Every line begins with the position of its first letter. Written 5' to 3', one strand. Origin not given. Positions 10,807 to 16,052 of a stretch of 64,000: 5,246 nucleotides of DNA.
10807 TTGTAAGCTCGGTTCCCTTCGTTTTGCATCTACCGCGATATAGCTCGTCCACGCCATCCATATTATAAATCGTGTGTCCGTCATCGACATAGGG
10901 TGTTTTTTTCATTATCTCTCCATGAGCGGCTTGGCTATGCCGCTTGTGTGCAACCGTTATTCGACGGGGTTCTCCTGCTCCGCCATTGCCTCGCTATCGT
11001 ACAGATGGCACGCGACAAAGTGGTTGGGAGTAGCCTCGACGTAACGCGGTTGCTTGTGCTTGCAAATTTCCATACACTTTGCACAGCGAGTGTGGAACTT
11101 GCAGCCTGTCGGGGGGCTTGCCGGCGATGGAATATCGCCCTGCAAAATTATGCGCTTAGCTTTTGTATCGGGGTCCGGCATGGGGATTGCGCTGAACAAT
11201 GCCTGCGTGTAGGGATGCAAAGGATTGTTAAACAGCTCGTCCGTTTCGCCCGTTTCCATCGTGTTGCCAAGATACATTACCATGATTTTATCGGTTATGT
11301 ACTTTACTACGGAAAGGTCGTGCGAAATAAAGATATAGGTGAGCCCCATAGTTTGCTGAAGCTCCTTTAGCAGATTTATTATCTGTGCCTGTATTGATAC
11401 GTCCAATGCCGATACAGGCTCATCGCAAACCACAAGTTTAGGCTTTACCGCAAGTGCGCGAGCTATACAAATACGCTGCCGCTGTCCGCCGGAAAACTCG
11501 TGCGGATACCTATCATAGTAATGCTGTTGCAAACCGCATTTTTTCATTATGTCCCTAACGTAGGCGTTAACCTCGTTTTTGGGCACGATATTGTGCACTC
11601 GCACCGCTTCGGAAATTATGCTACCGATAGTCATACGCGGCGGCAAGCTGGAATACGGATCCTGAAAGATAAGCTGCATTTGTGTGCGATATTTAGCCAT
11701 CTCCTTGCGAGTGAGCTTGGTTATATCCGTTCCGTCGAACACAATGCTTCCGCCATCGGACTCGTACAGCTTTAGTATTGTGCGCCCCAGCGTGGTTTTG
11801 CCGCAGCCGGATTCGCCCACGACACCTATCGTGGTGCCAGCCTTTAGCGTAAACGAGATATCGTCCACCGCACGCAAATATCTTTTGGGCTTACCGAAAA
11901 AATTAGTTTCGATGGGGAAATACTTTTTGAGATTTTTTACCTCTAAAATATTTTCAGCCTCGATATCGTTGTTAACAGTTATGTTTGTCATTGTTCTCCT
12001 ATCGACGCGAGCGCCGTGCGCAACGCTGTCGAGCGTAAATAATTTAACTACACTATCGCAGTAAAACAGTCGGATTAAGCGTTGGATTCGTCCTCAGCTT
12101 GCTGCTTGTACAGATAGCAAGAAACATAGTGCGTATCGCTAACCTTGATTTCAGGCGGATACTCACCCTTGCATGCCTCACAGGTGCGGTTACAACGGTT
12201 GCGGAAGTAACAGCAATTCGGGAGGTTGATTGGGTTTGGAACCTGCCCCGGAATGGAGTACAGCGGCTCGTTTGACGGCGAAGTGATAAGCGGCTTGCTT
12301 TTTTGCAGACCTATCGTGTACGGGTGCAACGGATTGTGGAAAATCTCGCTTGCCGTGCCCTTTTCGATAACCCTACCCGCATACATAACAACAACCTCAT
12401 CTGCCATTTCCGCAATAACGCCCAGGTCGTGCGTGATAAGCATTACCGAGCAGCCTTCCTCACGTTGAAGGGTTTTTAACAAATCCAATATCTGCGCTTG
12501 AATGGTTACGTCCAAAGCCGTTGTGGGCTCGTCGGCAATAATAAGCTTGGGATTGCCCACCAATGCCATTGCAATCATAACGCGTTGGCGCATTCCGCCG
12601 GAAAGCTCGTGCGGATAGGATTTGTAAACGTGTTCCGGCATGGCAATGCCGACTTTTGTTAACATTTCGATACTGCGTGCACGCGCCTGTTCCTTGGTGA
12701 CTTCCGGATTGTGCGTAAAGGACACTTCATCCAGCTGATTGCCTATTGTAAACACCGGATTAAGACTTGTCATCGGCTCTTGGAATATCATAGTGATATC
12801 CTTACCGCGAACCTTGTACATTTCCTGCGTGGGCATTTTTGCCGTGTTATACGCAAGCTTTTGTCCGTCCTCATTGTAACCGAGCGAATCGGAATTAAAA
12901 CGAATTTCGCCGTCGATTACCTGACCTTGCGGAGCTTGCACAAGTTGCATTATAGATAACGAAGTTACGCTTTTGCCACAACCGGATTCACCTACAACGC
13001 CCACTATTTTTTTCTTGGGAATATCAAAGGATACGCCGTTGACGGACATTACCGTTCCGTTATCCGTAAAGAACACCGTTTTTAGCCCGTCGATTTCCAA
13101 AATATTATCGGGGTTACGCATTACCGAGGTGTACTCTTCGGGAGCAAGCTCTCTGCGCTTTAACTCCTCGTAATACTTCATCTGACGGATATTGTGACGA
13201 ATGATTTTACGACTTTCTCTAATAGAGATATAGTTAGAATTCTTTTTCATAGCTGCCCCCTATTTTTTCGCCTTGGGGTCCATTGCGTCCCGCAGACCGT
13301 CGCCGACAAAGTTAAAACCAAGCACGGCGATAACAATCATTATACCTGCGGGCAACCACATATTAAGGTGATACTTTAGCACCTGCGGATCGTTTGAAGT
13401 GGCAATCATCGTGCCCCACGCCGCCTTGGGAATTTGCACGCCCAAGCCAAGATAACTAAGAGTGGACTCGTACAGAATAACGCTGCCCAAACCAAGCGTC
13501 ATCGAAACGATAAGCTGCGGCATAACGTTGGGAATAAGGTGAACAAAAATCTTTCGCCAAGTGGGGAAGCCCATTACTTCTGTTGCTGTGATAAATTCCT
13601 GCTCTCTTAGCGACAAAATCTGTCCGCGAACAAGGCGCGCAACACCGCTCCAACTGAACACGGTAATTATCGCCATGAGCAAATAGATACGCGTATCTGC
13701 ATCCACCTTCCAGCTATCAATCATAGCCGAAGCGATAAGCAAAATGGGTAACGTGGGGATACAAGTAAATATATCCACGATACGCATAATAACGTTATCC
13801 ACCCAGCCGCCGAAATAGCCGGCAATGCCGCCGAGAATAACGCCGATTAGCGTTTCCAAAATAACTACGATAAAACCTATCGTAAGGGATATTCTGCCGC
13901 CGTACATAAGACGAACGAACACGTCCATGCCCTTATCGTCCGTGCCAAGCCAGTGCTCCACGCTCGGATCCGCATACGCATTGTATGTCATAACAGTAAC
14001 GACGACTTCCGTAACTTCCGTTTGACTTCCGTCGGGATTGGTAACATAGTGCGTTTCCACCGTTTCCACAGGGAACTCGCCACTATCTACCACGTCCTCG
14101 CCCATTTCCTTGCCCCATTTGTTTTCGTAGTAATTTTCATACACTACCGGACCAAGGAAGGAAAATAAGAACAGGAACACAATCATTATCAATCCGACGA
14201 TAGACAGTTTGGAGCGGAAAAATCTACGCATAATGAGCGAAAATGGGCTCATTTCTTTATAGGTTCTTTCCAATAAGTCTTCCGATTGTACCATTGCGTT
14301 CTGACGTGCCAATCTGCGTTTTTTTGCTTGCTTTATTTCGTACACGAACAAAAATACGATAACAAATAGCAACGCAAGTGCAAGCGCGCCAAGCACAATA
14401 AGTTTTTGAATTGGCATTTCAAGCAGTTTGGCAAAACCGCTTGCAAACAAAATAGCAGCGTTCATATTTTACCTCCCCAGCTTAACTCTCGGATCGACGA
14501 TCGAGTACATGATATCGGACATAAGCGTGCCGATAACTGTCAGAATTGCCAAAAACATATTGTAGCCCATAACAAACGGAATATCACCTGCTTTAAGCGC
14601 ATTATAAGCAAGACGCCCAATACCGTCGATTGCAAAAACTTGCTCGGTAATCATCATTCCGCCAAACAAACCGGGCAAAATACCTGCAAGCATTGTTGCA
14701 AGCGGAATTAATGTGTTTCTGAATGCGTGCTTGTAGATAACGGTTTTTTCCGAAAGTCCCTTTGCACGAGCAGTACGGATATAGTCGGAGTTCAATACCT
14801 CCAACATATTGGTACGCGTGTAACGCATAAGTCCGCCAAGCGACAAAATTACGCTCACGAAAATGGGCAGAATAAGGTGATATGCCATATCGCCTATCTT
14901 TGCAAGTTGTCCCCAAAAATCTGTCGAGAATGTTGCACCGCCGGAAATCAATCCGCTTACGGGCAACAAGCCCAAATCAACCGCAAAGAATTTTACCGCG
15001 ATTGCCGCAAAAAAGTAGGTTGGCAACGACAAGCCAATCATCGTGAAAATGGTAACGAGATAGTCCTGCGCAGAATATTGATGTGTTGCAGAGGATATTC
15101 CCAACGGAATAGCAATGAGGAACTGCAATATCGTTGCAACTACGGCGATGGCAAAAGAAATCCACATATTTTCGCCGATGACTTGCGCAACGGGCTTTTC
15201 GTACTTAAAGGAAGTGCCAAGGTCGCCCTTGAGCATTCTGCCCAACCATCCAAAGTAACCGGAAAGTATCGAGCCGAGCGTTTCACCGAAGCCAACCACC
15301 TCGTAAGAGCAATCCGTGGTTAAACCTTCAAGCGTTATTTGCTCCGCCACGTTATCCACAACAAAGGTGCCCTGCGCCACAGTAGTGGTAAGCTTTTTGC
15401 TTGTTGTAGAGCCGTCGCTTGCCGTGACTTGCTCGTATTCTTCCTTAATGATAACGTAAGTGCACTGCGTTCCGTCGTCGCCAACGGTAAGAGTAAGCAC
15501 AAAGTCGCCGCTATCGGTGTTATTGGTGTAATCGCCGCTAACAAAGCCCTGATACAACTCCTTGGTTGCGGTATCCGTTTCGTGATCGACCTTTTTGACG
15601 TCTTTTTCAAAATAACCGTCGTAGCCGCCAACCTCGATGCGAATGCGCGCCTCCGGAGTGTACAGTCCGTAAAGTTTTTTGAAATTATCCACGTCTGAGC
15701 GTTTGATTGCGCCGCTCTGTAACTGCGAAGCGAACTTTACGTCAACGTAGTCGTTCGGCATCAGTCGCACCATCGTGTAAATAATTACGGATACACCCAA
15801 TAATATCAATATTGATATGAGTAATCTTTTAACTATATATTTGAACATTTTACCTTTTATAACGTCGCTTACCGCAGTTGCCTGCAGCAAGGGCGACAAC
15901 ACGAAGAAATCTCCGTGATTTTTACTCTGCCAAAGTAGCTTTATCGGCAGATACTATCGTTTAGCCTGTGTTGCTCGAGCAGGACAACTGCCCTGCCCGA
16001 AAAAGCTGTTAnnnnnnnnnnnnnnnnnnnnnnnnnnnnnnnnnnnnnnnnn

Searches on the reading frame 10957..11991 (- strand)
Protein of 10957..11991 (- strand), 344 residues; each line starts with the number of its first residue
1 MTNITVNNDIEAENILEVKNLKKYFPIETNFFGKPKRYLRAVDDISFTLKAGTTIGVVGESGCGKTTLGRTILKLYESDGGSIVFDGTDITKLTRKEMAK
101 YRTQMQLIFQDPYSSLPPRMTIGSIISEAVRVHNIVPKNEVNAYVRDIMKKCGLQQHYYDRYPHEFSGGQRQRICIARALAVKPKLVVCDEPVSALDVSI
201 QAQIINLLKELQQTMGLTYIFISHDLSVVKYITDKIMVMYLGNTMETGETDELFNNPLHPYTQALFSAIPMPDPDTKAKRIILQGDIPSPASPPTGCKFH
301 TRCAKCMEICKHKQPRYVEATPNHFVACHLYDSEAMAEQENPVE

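Call 50: search_protein_families(library=pfam, proteins=[window:10957-11991:-], max_evalue=0.0001)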
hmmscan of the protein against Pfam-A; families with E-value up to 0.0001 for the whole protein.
window:10957-11991:- (344 aa): 3 families
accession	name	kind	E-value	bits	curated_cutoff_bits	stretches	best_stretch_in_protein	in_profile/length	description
PF00005.33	ABC_tran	-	2.5e-33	116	25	1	43-193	2-136/137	ABC transporter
PF08352.17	oligo_HPY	-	2.5e-20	73.1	27.1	1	245-310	1-65/65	Oligopeptide/dipeptide transporter, C-terminal region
PF13304.12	AAA_21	-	3e-06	27.9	27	0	157-229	229-303/304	AAA domain, putative AbiEii toxin, Type IV TA system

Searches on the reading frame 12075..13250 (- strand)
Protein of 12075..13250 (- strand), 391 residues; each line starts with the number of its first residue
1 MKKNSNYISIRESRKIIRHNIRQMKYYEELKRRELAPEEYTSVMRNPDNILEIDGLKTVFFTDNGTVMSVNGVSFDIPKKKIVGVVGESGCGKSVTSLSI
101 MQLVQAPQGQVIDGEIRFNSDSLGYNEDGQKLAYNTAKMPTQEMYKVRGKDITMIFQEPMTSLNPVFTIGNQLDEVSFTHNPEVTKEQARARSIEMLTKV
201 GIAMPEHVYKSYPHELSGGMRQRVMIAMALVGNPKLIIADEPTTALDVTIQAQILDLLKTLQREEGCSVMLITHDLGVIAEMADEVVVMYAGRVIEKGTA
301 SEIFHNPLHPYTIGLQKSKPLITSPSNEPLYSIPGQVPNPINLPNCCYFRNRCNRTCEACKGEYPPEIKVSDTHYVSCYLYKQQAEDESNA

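Call 50: search_protein_families(library=pfam, proteins=[window:12075-13250:-], max_evalue=0.0001)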
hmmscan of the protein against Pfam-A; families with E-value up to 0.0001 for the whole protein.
window:12075-13250:- (391 aa): 3 families
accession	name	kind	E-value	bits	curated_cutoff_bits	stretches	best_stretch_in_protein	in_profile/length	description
PF00005.33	ABC_tran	-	2.2e-26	93.5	25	1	71-244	2-137/137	ABC transporter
PF08352.17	oligo_HPY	-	1.1e-16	61.3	27.1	1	295-360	1-65/65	Oligopeptide/dipeptide transporter, C-terminal region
PF13304.12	AAA_21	-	3.1e-05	24.6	27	1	211-279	233-303/304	AAA domain, putative AbiEii toxin, Type IV TA system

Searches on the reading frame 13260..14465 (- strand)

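Call 50: search_protein_families(library=pfam, proteins=[window:13260-14465:-], max_evalue=0.0001)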
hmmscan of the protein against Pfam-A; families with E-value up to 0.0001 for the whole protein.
window:13260-14465:- (401 aa): 2 families
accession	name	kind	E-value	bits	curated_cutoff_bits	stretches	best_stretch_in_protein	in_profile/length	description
PF00528.27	BPD_transp_1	-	5.4e-33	114.7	26.4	1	208-400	1-183/184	Binding-protein-dependent transport system inner membrane component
PF12911.12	OppC_N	-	2.4e-10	40.6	23.9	1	73-113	1-42/53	N-terminal TM domain of oligopeptide transport permease C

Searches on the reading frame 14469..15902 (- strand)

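Call 50: search_protein_families(library=pfam, proteins=[window:14469-15902:-], max_evalue=0.0001)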
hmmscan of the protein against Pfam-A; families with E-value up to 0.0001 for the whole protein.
window:14469-15902:- (477 aa): 1 family
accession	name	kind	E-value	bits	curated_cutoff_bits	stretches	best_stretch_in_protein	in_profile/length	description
PF00528.27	BPD_transp_1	-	1.3e-33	116.8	26.4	1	264-474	1-183/184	Binding-protein-dependent transport system inner membrane component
